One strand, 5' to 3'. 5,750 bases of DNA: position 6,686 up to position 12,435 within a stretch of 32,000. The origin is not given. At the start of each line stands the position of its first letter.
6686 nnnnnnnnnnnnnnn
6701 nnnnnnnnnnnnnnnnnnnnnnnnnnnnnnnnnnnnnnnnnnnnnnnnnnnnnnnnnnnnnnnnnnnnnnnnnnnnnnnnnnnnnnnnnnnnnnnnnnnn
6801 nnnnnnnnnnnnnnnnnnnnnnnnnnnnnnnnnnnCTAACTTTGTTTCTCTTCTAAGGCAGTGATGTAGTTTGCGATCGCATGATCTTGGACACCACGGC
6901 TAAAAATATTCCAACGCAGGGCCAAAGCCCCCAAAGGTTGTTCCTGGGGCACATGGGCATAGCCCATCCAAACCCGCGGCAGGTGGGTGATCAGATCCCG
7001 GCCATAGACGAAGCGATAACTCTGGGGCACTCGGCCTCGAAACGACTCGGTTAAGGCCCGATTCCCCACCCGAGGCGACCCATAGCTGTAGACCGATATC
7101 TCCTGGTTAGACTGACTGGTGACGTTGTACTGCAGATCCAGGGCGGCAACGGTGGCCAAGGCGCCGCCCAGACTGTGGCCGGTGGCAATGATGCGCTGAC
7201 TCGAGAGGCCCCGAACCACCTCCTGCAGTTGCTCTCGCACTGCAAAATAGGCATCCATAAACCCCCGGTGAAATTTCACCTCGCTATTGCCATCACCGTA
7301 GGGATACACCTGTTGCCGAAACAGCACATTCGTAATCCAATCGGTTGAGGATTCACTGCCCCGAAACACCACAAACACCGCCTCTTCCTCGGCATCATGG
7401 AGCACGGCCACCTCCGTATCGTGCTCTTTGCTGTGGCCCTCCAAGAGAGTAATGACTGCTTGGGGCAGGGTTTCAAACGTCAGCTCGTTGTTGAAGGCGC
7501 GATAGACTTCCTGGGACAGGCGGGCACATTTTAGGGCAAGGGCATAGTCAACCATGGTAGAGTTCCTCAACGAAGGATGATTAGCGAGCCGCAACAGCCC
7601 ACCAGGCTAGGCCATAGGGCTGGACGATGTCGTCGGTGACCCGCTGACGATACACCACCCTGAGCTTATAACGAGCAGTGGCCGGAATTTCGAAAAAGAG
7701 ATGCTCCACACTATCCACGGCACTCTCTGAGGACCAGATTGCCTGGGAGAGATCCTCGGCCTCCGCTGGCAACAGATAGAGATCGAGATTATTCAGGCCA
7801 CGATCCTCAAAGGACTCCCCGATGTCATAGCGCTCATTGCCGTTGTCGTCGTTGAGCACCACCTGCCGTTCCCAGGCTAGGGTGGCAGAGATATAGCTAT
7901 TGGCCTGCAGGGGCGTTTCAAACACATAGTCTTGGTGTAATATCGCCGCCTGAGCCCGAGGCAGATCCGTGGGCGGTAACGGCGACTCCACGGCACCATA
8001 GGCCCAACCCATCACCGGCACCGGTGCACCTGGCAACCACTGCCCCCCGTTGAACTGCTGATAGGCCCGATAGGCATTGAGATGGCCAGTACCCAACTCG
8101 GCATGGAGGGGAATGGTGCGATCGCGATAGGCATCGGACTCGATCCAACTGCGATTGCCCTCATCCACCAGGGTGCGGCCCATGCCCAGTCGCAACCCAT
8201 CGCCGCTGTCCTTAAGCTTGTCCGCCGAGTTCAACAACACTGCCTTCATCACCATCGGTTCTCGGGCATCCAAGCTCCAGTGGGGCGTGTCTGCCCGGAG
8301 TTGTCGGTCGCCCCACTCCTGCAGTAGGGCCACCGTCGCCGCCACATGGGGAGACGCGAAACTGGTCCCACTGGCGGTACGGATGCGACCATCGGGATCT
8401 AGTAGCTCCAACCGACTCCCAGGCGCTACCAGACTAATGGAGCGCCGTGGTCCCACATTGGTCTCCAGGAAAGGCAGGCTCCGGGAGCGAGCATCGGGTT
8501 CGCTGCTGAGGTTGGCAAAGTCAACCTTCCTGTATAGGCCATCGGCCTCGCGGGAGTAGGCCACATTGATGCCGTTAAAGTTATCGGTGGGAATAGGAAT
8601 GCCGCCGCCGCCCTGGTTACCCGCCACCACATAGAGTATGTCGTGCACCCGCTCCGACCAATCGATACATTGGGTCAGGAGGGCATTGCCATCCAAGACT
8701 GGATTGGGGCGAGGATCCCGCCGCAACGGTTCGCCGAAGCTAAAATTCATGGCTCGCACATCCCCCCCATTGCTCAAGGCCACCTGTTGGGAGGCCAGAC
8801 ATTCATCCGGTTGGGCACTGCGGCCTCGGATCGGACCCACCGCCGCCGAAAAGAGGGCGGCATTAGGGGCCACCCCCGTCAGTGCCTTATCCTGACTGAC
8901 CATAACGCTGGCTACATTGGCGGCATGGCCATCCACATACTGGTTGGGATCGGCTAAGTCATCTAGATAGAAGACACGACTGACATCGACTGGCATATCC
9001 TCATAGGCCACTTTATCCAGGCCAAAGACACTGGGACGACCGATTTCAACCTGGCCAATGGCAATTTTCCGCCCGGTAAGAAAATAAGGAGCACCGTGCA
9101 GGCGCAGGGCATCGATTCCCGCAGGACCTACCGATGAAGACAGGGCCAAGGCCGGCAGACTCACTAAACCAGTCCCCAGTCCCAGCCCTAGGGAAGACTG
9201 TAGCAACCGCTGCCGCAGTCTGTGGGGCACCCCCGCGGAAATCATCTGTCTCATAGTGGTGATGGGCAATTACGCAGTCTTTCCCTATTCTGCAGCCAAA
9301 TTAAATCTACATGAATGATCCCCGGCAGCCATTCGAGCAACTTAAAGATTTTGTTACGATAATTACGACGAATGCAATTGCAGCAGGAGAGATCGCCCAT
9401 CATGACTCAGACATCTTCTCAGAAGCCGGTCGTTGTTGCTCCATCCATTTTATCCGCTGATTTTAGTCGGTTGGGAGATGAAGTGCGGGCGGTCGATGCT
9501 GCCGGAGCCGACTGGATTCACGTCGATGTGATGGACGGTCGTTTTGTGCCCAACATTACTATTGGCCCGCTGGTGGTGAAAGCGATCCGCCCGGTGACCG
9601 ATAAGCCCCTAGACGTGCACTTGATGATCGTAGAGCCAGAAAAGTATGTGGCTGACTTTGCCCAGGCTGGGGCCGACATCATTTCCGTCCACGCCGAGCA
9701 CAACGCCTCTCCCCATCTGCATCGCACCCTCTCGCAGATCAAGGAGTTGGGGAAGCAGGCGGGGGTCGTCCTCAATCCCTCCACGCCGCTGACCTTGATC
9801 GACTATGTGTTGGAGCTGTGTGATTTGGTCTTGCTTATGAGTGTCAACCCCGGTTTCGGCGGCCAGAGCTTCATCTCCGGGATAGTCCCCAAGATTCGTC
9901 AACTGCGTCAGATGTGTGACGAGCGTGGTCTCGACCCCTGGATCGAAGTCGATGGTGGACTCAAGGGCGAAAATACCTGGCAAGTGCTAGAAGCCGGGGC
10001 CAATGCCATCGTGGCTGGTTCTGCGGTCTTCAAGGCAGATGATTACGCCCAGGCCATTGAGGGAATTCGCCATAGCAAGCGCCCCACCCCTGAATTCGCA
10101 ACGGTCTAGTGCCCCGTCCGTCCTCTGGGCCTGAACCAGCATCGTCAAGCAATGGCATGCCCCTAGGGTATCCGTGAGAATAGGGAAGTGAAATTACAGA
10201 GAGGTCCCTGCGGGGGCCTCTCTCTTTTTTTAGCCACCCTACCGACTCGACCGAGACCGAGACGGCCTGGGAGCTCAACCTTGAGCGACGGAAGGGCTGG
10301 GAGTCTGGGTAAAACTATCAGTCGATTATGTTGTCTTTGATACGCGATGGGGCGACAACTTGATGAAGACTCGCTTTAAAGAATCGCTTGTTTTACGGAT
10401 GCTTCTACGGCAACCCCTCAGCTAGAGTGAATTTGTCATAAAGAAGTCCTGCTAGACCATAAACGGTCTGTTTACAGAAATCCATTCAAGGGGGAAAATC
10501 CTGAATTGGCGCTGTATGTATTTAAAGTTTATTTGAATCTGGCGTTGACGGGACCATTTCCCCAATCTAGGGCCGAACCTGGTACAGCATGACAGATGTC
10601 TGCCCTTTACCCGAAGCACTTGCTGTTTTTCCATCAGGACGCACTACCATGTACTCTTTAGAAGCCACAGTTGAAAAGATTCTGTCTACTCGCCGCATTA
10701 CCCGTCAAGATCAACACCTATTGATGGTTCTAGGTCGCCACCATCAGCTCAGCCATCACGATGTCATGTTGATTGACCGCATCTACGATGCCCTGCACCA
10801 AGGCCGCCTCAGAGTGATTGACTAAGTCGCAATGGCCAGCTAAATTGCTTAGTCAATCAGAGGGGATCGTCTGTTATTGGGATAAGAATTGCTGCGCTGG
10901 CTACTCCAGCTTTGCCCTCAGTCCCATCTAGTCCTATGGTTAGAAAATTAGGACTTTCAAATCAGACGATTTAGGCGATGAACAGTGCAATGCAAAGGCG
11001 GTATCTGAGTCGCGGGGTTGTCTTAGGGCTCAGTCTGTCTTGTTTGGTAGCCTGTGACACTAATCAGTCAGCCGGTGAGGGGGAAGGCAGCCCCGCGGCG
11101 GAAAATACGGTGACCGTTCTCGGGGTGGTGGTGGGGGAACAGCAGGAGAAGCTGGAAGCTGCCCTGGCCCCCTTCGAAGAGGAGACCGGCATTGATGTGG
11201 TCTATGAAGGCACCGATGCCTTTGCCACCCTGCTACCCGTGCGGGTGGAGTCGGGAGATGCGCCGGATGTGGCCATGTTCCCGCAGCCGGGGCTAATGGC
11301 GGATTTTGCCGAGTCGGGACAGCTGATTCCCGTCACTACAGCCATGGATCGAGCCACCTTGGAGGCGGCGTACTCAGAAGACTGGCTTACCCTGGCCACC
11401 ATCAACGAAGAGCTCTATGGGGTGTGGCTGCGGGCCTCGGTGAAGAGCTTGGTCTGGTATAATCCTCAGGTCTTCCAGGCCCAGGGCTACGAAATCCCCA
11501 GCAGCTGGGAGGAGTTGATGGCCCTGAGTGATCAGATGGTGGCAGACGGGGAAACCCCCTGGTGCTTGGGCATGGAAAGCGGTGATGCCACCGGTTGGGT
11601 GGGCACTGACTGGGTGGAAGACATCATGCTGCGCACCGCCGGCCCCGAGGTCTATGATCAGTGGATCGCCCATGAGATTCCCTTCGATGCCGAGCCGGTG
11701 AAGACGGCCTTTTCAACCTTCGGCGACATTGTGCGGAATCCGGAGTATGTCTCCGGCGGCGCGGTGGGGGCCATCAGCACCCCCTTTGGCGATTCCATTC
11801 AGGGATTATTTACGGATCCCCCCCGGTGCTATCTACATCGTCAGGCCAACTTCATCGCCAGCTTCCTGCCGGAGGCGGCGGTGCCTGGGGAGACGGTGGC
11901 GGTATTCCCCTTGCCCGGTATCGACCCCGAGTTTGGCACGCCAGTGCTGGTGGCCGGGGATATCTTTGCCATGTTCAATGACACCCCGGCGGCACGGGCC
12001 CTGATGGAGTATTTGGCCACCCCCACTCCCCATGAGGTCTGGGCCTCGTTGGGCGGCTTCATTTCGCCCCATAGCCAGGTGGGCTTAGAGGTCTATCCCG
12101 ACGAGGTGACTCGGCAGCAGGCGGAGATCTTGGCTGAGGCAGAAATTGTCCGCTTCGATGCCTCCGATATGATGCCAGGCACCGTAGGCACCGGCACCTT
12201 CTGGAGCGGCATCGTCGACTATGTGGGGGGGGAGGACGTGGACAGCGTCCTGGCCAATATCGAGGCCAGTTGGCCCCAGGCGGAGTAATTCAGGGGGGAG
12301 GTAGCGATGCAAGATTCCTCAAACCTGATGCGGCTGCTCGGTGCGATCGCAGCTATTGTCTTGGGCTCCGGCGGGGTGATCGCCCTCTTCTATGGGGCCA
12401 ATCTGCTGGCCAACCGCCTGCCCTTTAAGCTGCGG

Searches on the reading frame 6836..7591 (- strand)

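Call 66: search_protein_families(library=pfam, max_evalue=0.001, proteins=[window:6836-7591:-])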
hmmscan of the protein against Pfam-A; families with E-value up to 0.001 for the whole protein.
window:6836-7591:- (251 aa): 2 families
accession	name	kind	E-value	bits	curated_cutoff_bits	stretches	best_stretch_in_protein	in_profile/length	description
PF01764.32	Lipase_3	-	4.3e-32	111.4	22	1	73-206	1-137/140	Lipase (class 3)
PF20591.4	DUF6792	-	3.1e-05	23.9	25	1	56-151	47-140/220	Domain of unknown function (DUF6792)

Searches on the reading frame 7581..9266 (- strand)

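Call 66: search_protein_families(library=pfam, max_evalue=0.001, proteins=[window:7581-9266:-])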
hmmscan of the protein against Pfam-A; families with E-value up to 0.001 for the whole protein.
window:7581-9266:- (561 aa): 1 family
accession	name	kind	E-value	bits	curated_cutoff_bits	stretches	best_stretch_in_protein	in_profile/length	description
PF00082.27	Peptidase_S8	-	2.1e-17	63.8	21.8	1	86-363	28-288/288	Subtilase family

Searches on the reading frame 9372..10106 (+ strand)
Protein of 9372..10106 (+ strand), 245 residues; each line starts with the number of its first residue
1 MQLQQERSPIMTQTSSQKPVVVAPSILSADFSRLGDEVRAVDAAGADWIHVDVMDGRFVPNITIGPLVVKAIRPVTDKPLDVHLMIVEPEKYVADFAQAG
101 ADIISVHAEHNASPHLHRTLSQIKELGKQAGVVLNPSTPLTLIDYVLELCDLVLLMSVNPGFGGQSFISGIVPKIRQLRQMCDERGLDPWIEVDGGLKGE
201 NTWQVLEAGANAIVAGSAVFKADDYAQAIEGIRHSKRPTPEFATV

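Call 66: search_protein_families(library=pfam, max_evalue=0.001, proteins=[window:9372-10106:+])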
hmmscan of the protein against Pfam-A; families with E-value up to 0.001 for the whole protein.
window:9372-10106:+ (245 aa): 1 family
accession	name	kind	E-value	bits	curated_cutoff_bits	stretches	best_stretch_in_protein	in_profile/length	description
PF00834.25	Ribul_P_3_epim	-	1.1e-89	299.5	21.1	1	22-220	2-198/198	Ribulose-phosphate 3 epimerase family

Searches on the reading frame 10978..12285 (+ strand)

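Call 66: search_protein_families(library=pfam, max_evalue=0.001, proteins=[window:10978-12285:+])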
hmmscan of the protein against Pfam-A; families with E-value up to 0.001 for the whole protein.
window:10978-12285:+ (436 aa): 3 families
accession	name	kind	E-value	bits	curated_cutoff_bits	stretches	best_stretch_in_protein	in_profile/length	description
PF01547.30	SBP_bac_1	-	1.4e-30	107.8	26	1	56-349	5-303/307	Bacterial extracellular solute-binding protein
PF13416.11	SBP_bac_8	-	4.2e-13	50.1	27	1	61-370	1-267/279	Bacterial extracellular solute-binding protein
PF13531.11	SBP_bac_11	-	0.00098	19.4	25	0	56-117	10-69/227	Bacterial extracellular solute-binding protein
